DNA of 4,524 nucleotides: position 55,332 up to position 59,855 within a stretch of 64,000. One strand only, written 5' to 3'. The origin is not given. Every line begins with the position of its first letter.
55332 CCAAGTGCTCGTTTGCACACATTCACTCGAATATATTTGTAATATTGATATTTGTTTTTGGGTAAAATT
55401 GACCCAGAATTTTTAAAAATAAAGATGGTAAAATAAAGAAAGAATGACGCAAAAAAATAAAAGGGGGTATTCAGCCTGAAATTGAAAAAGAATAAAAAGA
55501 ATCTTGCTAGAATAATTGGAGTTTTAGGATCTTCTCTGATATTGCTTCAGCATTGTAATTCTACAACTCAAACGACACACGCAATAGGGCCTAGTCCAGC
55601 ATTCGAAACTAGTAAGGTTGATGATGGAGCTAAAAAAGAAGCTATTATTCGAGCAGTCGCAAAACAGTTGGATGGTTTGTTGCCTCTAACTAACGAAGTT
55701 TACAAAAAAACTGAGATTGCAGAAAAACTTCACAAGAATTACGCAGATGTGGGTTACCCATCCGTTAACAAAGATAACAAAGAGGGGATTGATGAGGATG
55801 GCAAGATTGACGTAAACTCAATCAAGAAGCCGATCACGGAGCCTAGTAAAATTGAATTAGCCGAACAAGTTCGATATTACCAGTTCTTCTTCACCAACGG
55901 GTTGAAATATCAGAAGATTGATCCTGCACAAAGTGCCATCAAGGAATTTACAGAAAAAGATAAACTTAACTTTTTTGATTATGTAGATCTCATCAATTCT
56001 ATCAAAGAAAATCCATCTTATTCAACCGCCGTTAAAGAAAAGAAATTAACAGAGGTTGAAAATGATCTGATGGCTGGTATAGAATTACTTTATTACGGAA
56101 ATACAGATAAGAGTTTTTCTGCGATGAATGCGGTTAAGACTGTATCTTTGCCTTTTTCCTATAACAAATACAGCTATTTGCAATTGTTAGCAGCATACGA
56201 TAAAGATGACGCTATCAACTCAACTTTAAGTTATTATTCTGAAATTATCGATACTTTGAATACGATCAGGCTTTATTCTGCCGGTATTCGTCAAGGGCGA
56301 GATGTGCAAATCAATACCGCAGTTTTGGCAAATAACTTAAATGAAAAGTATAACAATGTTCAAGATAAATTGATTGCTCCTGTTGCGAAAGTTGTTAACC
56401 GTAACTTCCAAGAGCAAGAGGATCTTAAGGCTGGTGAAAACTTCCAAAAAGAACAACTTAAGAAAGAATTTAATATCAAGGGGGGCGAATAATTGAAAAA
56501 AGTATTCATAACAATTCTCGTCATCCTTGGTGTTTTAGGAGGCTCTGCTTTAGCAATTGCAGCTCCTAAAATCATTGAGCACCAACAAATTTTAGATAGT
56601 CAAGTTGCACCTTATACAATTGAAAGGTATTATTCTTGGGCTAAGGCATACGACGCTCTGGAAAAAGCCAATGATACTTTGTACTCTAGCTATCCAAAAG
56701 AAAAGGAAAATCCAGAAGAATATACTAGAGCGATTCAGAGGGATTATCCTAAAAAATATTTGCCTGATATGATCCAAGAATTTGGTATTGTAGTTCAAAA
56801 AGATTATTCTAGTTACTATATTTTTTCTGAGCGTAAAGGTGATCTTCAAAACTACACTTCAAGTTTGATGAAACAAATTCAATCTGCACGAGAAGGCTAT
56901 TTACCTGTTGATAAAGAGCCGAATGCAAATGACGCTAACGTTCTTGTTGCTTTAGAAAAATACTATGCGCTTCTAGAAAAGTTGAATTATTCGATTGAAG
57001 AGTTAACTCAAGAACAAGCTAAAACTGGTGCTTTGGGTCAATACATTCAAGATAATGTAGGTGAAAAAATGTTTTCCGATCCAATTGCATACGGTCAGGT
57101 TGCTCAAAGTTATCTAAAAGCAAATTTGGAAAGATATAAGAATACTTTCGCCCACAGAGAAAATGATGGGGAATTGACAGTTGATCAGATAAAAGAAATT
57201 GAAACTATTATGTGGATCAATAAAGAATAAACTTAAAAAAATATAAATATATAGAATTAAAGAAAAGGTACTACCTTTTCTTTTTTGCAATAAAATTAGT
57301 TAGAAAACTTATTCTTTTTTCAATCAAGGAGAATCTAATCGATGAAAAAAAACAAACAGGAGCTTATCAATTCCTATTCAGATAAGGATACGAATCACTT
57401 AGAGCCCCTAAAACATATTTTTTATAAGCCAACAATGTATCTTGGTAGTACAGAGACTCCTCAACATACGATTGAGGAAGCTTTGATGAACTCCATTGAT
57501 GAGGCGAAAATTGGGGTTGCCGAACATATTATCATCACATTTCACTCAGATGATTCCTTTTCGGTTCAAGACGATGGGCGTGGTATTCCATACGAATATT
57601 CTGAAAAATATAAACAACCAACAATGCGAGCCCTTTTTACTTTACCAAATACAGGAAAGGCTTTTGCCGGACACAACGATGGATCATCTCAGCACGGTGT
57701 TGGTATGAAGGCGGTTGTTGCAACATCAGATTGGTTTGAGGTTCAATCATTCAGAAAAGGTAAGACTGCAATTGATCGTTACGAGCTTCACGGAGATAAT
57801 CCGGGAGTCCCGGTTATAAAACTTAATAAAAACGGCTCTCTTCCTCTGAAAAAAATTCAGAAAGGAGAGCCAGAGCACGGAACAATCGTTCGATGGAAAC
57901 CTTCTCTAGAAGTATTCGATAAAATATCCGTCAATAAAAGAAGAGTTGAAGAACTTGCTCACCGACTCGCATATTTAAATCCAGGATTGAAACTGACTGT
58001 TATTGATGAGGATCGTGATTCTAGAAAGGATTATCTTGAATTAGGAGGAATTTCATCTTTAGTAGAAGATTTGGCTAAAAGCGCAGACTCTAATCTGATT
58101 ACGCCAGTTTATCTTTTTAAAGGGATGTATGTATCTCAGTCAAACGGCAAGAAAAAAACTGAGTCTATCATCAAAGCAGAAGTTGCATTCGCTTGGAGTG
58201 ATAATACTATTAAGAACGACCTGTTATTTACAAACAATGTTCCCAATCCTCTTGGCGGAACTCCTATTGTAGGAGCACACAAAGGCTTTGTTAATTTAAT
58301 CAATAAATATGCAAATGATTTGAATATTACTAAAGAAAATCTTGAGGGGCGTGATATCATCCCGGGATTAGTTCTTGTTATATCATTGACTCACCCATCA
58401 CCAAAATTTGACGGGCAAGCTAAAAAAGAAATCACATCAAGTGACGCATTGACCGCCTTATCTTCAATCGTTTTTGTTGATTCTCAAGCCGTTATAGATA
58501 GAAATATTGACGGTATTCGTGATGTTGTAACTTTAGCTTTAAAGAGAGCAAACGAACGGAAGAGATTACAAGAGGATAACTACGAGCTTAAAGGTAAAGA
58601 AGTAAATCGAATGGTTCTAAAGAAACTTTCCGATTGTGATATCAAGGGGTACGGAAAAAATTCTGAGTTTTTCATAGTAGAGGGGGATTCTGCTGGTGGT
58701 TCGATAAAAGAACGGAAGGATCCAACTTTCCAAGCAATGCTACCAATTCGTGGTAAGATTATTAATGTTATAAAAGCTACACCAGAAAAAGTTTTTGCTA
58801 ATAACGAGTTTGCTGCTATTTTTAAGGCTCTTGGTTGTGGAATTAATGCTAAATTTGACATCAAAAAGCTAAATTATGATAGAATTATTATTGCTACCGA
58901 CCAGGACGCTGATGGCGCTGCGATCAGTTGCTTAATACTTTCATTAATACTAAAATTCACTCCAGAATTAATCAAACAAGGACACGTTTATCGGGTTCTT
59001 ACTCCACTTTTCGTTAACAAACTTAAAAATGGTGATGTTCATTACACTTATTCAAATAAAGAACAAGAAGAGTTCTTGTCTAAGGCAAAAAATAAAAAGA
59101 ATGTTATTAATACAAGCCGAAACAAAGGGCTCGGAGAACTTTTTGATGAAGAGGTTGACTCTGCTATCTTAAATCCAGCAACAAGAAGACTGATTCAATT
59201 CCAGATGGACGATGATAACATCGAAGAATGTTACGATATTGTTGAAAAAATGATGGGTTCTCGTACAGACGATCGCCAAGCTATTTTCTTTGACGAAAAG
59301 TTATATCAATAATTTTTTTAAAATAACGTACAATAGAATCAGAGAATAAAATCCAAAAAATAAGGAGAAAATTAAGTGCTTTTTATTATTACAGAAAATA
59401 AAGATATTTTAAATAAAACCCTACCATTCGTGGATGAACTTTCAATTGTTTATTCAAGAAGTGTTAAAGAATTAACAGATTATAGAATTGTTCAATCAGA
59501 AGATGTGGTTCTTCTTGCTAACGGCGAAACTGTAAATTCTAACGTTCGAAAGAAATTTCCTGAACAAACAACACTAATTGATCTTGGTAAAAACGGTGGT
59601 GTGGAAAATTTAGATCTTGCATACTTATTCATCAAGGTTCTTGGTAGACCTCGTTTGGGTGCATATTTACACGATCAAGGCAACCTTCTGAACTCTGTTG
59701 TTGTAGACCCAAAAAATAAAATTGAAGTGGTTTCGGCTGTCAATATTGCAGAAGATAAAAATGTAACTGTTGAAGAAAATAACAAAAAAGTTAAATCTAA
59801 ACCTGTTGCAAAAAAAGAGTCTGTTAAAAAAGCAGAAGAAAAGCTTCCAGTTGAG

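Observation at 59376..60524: Protein with four tandem acidic (D/E)FPTFVD motifs resembling SSB C-terminal tips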

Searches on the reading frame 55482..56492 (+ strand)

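Call 5: search_protein_families(library=pfam, proteins=[window:55482-56492:+], max_evalue=0.01)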
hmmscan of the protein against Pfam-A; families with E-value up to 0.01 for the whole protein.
window:55482-56492:+ (336 aa): 0 families

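Call 6: search_protein_families(library=ncbifam, proteins=[window:55482-56492:+], max_evalue=0.01)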
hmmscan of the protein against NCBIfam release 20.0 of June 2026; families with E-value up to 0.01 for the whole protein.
window:55482-56492:+ (336 aa): 0 families

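Call 56: search_protein_families(library=pfam, proteins=[window:55482-56492:+], max_evalue=5)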
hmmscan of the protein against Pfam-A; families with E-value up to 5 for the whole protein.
window:55482-56492:+ (336 aa): 1 family
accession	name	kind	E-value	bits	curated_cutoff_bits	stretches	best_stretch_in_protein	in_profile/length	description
PF18119.6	RIG-I_C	-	0.033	14.5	23.2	1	232-313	52-133/141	RIG-I receptor C-terminal domain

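Call 80: search_protein_families(library=phrogs, proteins=[window:55482-56492:+], max_evalue=0.01)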
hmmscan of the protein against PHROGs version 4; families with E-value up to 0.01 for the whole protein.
window:55482-56492:+ (336 aa): 0 families

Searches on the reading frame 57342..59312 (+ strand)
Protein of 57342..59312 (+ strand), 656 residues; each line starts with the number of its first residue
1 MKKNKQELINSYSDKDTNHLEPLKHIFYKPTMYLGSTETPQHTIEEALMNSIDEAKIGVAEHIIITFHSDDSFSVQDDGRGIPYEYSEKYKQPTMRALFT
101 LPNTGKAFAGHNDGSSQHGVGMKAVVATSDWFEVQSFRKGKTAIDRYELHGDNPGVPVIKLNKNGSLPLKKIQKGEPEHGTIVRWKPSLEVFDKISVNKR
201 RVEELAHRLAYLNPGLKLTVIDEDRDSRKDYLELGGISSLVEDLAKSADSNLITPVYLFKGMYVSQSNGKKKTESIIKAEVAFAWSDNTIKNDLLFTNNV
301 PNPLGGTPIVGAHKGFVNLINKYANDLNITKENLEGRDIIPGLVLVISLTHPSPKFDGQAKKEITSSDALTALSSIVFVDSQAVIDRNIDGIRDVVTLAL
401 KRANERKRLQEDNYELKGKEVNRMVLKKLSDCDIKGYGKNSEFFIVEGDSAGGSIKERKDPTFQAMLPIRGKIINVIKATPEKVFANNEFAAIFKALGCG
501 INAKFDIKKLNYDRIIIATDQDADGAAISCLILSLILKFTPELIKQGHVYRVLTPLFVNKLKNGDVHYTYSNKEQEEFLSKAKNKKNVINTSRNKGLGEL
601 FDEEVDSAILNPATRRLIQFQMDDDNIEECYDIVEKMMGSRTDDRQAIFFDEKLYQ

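Call 5: search_protein_families(library=pfam, proteins=[window:57342-59312:+], max_evalue=0.01)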
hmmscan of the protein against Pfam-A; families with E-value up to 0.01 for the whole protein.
window:57342-59312:+ (656 aa): 5 families
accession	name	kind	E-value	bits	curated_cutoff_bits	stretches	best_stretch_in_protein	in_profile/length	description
PF00204.31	DNA_gyraseB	-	2.4e-28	99.2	27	1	236-410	1-168/173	DNA gyrase B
PF01751.28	Toprim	-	2.5e-13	50.5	23.1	1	443-549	2-91/96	Toprim domain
PF00986.26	DNA_gyraseB_C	-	1.3e-09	38.5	29.8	1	588-646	3-59/63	DNA gyrase B subunit, carboxyl terminus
PF02518.31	HATPase_c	-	2.1e-06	28.6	26.4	1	39-130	5-85/111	Histidine kinase-, DNA gyrase B-, and HSP90-like ATPase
PF13589.12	HATPase_c_3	-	0.0025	18.3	25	1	43-144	2-100/137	Histidine kinase-, DNA gyrase B-, and HSP90-like ATPase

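Call 6: search_protein_families(library=ncbifam, proteins=[window:57342-59312:+], max_evalue=0.01)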
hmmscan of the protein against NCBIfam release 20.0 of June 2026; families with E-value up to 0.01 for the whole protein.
window:57342-59312:+ (656 aa): 5 families
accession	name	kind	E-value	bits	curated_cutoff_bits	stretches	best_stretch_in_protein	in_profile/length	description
NF004189.0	PRK05644.1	subfamily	8.2e-129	430.8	740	1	5-647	3-627/641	DNA gyrase subunit B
TIGR01059.1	gyrB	equivalog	1.4e-115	387.2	882.4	1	12-648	1-626/639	DNA topoisomerase (ATP-hydrolyzing) subunit B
NF011501.0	PRK14939.1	subfamily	4.8e-113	379.2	796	2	6-588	4-569/803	DNA gyrase subunit B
TIGR01058.1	parE_Gpos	equivalog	6.9e-108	361.7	899.95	1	10-646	3-620/637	DNA topoisomerase IV subunit B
TIGR01055.1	parE_Gneg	equivalog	3.3e-95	319.8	723.35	1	11-653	3-621/625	DNA topoisomerase IV subunit B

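Call 80: search_protein_families(library=phrogs, proteins=[window:57342-59312:+], max_evalue=0.01)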
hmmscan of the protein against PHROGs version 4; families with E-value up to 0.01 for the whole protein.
window:57342-59312:+ (656 aa): 3 families
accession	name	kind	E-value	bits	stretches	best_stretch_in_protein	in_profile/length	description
phrog_543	-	DNA, RNA and nucleotide metabolism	1.5e-117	394.5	1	3-649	14-636/661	DNA topoisomerase II large subunit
phrog_28877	-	DNA, RNA and nucleotide metabolism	6.2e-72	243.7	1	12-647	3-663/1441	DNA topoisomerase II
phrog_7229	-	DNA, RNA and nucleotide metabolism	1.1e-21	78.3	1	482-646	7-159/172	DNA topoisomerase II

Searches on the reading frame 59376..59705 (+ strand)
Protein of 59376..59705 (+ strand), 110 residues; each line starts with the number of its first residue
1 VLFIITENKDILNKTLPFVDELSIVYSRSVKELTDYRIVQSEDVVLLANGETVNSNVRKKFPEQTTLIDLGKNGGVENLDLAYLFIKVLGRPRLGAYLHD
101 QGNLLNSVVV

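Call 38: find_homologous_proteins(query=A4, max_evalue=0.01)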
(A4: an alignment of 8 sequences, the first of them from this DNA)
Query A4 (8 sequences) (107 aa, profile of the alignment): 7 proteins with E <= 0.01 among 730 candidates.
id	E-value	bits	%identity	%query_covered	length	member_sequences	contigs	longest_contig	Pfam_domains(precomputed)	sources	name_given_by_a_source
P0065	4.6e-42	160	84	98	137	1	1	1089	-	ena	-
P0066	1.9e-41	158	43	98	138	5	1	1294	-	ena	-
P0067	1.9e-38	149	100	90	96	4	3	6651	-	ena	-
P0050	1.0e-29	120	92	83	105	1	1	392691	-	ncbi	-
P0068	3.0e-16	77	43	39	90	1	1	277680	-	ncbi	-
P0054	2.3e-9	55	80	46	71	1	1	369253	-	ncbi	-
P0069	1.5e-6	46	47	31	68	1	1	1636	-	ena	-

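Call 47: predict_structure(alignment_id=A4)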
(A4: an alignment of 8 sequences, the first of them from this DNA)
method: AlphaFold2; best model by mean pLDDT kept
length: 107 residues; sequences in the alignment: 8
mean_pLDDT: 70.8   pTM: 0.65
mean pLDDT of the five models: 70.8, 67.5, 60.3, 53.5, 51.6
residues with pLDDT >= 90: 0; 70-90: 69; 50-70: 16; < 50: 22
segments of 3 or more residues with pLDDT < 50: 72-77, 91-101, 103-107
pLDDT, mean of each block of 10 residues (from residue 1): 81 76 81 80 82 86 83 50 64 43 45
secondary structure, 60 per line:
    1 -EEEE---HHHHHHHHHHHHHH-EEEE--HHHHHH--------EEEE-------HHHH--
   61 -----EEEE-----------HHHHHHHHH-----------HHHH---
elements in order: E2-5 H9-22 E24-27 H30-35 E44-47 H55-58 E66-69 H81-89 H101-104

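Call 56: search_protein_families(library=pfam, proteins=[window:59376-59705:+], max_evalue=5)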
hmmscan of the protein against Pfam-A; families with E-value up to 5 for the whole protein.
window:59376-59705:+ (110 aa): 1 family
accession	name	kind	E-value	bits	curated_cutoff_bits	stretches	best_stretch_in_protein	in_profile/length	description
PF05893.19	LuxC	-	0.25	10.6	21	1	13-80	141-208/401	Acyl-CoA reductase (LuxC)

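Call 77: fold_search(model_id=the predicted structure, library=viral)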
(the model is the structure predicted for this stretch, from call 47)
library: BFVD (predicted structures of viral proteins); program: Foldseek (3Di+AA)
matches with E <= 10: 422; with E <= 0.001: 0
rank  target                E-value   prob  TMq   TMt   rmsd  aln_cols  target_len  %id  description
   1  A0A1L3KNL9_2          4.7e-02  0.57  0.39  0.05   8.7       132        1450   17  (no name in the UniProt tables at hand)
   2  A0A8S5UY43            1.4e-01  0.25  0.35  0.30   7.0       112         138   14  Uncharacterized protein [Siphoviridae sp. ctjKY6]
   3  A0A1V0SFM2            2.3e-01  0.14  0.25  0.22   6.1        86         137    9  Nucleoside 2-deoxyribosyltransferase [Hokovirus HKV1]
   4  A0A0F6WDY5            3.0e-01  0.21  0.34  0.37   5.8       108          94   13  Uncharacterized protein [Mycobacterium phage Phayonce]
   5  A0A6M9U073            3.0e-01  0.11  0.29  0.20  12.2       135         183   10  Uncharacterized protein [Drosophila-associated filamentous virus]
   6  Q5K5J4                3.2e-01  0.11  0.23  0.26   9.9        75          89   16  (no name in the UniProt tables at hand)
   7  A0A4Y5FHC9            3.6e-01  0.28  0.36  0.17   6.4        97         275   16  Uncharacterized protein [Lactobacillus phage SAC12B]
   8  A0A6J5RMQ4            4.1e-01  0.33  0.40  0.22   4.9        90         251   16  Uncharacterized protein [uncultured Caudovirales phage]
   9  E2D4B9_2              4.1e-01  0.12  0.32  0.04  14.0       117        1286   14  Polyprotein (Fragment) [Chalara endornavirus CeEV1]
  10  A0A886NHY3            4.1e-01  0.10  0.26  0.14  13.2       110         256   14  (no name in the UniProt tables at hand)
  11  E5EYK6                4.4e-01  0.23  0.35  0.21   4.6       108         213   12  (no name in the UniProt tables at hand)
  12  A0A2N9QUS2            4.4e-01  0.21  0.39  0.21   8.8       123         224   15  (no name in the UniProt tables at hand)
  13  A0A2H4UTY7            4.7e-01  0.20  0.32  0.16   5.9        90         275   12  Polysaccharide biosynthesis enzyme WcbI domain-containing protein [Bodo saltans virus]
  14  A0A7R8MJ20            5.0e-01  0.18  0.32  0.29   5.0       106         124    9  (no name in the UniProt tables at hand)
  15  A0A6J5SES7            5.0e-01  0.18  0.36  0.14  12.6       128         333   14  Uncharacterized protein [uncultured Caudovirales phage]
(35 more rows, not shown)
